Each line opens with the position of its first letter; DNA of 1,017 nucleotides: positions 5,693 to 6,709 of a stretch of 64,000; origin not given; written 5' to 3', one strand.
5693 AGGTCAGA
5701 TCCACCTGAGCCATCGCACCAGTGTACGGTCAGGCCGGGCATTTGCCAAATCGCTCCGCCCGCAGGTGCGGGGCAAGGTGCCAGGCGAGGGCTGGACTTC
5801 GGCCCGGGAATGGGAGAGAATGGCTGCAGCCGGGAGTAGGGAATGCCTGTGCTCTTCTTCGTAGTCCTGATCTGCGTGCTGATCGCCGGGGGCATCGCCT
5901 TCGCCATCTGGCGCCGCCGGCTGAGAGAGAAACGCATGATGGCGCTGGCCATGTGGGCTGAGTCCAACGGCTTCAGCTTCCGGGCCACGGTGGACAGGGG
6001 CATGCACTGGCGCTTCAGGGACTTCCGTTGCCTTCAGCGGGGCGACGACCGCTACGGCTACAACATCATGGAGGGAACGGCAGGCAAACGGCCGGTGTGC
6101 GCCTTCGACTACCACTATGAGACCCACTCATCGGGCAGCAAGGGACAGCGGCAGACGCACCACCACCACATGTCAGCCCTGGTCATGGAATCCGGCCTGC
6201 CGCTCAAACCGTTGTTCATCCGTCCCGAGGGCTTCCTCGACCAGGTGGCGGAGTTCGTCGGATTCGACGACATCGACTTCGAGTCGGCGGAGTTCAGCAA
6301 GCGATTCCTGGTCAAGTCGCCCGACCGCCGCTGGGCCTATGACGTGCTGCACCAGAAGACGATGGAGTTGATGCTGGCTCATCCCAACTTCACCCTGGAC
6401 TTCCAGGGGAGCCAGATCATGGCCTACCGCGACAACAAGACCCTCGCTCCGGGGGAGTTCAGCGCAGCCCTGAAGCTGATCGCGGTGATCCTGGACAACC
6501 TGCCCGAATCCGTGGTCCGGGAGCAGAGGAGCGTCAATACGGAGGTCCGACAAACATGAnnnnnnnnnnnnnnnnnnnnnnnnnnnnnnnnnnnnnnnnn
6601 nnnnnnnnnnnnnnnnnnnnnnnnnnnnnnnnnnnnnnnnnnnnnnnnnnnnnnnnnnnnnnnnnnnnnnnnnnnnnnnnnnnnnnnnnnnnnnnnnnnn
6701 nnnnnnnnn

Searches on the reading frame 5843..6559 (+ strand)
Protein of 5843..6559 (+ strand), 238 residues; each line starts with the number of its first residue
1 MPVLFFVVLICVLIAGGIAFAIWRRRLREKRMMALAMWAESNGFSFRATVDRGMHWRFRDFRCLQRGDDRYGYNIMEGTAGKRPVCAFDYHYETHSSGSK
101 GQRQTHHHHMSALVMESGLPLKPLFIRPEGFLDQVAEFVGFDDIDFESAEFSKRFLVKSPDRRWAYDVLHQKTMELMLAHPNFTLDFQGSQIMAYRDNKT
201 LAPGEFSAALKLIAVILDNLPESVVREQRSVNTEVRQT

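Call 7: search_protein_families(library=pfam, proteins=[window:5843-6559:+], max_evalue=0.0001)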
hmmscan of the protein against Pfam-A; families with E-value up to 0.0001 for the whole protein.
window:5843-6559:+ (238 aa): 0 families

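Call 77: search_protein_families(library=pfam, proteins=[window:5843-6559:+], max_evalue=0.01)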
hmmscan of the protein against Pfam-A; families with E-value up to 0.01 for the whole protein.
window:5843-6559:+ (238 aa): 2 families
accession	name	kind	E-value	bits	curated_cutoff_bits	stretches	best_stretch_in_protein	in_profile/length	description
PF11335.13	DUF3137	-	0.0019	18.5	26.1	1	142-180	40-78/139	Protein of unknown function (DUF3137)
PF19246.4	DUF5894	-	0.0057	16.6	25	1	30-49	24-43/57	Family of unknown function (DUF5894)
